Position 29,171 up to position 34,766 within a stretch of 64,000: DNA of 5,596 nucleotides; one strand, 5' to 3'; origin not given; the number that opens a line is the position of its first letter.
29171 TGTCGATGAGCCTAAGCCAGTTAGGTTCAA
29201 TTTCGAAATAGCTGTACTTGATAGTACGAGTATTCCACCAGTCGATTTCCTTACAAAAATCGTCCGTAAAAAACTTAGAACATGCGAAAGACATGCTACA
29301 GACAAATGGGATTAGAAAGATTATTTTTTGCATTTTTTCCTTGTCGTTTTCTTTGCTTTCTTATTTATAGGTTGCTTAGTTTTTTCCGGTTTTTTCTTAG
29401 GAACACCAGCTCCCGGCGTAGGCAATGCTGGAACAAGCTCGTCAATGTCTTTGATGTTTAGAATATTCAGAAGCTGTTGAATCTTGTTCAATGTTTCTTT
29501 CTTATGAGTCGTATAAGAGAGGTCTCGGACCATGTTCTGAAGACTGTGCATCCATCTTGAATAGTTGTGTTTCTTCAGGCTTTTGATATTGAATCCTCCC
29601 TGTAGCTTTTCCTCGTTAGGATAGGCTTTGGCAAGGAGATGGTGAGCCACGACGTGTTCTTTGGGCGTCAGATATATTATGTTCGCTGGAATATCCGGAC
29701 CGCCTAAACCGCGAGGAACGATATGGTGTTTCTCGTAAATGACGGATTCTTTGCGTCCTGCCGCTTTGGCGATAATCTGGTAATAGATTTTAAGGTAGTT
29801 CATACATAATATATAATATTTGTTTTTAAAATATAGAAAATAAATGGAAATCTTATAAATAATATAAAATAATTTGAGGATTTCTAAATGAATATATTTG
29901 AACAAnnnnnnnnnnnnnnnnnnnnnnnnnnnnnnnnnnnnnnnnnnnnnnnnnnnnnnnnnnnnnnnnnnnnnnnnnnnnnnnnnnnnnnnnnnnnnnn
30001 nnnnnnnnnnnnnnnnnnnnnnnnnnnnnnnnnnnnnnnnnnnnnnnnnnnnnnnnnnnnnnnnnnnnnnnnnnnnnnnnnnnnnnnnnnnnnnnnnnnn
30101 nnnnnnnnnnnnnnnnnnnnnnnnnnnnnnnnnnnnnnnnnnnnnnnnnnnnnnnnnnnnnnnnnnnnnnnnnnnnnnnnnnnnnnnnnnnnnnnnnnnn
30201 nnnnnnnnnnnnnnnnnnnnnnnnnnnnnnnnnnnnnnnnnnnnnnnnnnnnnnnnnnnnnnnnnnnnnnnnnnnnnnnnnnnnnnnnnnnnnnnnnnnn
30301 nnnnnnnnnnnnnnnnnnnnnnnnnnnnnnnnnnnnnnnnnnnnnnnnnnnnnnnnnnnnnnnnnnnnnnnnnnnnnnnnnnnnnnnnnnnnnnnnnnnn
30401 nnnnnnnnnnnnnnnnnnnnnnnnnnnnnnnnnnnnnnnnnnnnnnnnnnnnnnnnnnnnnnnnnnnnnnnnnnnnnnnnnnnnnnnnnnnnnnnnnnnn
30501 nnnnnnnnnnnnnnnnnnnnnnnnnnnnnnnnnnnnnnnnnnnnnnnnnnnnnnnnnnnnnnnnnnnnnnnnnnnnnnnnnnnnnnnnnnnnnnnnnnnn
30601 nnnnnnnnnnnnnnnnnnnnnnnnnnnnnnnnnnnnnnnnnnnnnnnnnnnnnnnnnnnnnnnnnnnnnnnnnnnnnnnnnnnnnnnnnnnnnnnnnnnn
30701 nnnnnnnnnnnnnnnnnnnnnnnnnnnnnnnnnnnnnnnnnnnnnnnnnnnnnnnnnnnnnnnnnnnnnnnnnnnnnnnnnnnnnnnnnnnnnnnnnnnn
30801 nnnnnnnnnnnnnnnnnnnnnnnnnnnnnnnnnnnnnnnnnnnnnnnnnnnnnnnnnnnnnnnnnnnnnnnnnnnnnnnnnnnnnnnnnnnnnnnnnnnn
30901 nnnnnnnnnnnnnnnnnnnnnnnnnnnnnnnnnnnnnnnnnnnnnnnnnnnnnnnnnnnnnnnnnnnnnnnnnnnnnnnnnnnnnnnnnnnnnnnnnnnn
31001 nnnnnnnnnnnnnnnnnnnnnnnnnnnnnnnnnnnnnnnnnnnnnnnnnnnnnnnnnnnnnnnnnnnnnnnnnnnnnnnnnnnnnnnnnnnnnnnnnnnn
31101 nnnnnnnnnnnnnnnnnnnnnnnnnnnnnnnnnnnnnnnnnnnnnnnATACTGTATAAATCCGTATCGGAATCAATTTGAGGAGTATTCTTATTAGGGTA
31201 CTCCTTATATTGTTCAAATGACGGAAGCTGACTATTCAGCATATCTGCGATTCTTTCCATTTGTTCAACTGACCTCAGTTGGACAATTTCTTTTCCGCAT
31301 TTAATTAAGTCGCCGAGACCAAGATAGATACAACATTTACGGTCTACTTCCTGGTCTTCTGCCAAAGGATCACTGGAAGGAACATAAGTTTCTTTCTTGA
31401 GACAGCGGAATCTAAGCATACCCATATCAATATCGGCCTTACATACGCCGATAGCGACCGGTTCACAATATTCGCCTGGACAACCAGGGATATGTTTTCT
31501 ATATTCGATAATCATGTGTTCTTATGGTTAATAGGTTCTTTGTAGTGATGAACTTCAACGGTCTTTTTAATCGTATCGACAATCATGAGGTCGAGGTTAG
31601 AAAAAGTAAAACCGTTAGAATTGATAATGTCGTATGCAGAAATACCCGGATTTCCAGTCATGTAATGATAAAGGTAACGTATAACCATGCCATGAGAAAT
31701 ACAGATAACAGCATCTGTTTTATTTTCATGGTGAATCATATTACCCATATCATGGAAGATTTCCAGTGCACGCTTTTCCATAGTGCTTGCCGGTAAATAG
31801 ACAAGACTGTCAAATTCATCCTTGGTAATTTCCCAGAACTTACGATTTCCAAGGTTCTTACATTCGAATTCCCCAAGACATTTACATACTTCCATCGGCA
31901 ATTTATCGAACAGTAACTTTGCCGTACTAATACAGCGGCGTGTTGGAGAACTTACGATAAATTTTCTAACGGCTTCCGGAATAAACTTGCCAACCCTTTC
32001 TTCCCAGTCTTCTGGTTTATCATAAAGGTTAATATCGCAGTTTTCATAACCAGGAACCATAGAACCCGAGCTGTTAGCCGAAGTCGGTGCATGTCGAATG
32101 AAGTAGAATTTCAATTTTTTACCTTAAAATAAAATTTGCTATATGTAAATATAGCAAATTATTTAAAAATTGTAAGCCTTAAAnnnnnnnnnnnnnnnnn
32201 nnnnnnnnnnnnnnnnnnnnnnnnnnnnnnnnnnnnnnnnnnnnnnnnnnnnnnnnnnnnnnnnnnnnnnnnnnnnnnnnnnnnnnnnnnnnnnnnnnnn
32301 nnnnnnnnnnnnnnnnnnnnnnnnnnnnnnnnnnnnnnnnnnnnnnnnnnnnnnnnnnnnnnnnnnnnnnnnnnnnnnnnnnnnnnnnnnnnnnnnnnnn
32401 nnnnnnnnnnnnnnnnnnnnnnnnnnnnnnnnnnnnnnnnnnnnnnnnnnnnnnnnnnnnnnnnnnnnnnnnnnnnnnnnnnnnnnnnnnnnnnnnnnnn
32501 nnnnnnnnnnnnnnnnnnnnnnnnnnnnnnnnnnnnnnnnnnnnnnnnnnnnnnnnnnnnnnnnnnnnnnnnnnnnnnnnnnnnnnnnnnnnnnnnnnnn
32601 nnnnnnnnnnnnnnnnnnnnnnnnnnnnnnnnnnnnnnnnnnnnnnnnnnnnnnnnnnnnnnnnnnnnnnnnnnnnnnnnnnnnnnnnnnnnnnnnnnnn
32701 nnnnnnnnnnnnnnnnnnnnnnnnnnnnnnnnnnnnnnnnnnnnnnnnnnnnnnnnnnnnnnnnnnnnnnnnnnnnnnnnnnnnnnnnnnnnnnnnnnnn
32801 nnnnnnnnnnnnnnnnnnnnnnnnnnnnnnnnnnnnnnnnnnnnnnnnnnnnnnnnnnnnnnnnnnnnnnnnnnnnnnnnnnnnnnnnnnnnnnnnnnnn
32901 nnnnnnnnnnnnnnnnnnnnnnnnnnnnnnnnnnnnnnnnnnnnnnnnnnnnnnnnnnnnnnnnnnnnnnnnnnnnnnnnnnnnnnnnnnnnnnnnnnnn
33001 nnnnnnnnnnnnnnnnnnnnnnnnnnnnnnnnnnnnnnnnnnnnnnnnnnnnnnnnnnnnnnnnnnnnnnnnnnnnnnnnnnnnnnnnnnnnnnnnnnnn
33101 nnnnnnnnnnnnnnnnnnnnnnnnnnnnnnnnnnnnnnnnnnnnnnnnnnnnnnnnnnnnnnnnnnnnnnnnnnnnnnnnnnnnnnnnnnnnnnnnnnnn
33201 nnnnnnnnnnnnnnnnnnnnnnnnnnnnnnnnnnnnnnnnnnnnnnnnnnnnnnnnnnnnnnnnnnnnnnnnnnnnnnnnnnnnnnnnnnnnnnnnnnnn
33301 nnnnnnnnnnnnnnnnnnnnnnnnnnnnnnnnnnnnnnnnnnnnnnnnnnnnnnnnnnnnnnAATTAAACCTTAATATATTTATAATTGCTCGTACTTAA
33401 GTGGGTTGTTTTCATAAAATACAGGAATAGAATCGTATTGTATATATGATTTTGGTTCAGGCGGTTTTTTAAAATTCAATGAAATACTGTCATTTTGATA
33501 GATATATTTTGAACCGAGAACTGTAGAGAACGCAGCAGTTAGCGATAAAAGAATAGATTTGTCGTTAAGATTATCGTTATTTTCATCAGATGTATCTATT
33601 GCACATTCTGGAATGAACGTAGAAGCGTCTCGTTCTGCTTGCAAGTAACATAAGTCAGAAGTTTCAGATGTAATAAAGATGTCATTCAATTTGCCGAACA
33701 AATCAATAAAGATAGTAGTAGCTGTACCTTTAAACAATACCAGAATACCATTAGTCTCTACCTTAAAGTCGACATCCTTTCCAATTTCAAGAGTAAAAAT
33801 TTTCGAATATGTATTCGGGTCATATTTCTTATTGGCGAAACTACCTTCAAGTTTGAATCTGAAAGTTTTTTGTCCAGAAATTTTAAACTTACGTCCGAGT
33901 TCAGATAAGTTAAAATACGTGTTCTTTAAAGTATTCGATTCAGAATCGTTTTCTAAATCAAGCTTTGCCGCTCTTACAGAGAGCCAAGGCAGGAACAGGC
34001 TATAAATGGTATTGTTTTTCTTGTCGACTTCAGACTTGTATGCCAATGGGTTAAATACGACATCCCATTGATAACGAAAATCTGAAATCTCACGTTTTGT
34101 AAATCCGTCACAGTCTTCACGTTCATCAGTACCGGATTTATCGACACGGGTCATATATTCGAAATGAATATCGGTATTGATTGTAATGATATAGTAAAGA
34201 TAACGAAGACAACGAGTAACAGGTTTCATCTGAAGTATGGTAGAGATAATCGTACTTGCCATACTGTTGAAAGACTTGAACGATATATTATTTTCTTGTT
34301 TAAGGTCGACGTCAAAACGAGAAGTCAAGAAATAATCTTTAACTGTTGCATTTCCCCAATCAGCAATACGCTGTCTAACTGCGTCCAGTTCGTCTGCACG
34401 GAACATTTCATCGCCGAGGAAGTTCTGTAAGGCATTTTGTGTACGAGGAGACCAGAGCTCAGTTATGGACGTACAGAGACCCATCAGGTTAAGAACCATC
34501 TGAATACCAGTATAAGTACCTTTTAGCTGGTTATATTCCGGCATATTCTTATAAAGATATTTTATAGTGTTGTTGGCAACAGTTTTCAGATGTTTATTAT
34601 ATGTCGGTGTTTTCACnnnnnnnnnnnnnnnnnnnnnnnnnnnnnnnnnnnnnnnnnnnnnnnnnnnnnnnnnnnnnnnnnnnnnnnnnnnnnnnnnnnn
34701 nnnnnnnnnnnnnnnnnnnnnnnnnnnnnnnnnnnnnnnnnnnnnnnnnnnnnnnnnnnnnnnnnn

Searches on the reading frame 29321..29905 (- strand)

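Call 20: search_protein_families(library=pfam, proteins=[window:29321-29905:-], max_evalue=0.01)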
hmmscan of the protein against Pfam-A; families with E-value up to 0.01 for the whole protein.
window:29321-29905:- (194 aa): 0 families

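Call 88: search_protein_families(library=phrogs, proteins=[window:29321-29905:-], max_evalue=0.01)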
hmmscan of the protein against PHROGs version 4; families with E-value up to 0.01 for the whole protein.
window:29321-29905:- (194 aa): 4 families
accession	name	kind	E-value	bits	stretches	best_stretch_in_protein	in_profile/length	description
phrog_655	-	DNA, RNA and nucleotide metabolism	4.5e-28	100.1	1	7-194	7-168/343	homing endonuclease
phrog_10088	-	DNA, RNA and nucleotide metabolism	3.7e-10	40.6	1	35-121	1-94/331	homing endonuclease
phrog_12434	-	DNA, RNA and nucleotide metabolism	2.1e-05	25.2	1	41-126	23-110/292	HNH endonuclease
phrog_740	-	DNA, RNA and nucleotide metabolism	0.0069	16.4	1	55-109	50-100/332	HNH endonuclease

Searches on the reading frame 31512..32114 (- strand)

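Call 20: search_protein_families(library=pfam, proteins=[window:31512-32114:-], max_evalue=0.01)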
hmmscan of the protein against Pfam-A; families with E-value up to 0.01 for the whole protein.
window:31512-32114:- (200 aa): 1 family
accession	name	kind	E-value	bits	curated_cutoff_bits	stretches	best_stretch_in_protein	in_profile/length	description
PF00300.27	His_Phos_1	-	3.6e-14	53.3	21.7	1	3-161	1-167/194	Histidine phosphatase superfamily (branch 1)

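Call 105: search_protein_families(library=ncbifam, proteins=[window:31512-32114:-], max_evalue=0.001)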
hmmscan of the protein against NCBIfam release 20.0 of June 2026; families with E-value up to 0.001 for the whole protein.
window:31512-32114:- (200 aa): 4 families
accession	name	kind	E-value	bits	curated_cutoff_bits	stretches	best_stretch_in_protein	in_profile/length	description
TIGR03162.1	ribazole_cobC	equivalog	1.4e-09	37.6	162.9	1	4-163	2-166/176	alpha-ribazole phosphatase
NF038349.1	dPGM_arch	equivalog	9.4e-08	32.2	225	1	5-166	3-162/194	2,3-diphosphoglycerate-dependent phosphoglycerate mutase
TIGR03848.1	MSMEG_4193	subfamily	4.2e-06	26.3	203.85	1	5-152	4-163/204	MSMEG_4193 family putative phosphomutase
NF045917.1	PhserinePhPspA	equivalog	0.0001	22.1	350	0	2-78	3-76/211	phosphoserine phosphatase PspA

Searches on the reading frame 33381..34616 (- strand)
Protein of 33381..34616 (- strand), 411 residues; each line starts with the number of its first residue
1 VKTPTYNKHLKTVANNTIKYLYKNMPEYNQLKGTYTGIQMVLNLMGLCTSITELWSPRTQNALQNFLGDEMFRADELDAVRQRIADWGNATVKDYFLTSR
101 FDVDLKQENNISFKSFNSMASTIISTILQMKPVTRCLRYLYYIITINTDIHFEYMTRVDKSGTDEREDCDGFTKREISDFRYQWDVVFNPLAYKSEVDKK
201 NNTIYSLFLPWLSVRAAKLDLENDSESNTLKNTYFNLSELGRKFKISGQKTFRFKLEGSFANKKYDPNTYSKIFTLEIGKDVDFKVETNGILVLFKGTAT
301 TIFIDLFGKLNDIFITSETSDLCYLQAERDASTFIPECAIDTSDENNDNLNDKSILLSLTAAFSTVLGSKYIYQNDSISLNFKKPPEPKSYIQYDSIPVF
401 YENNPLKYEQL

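Call 20: search_protein_families(library=pfam, proteins=[window:33381-34616:-], max_evalue=0.01)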
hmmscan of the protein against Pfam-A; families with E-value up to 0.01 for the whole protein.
window:33381-34616:- (411 aa): 1 family
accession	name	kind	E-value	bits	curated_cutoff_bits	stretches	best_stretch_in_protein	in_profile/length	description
PF09684.15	Tail_P2_I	-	0.008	16.5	20.6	0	23-87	66-135/139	Phage tail protein (Tail_P2_I)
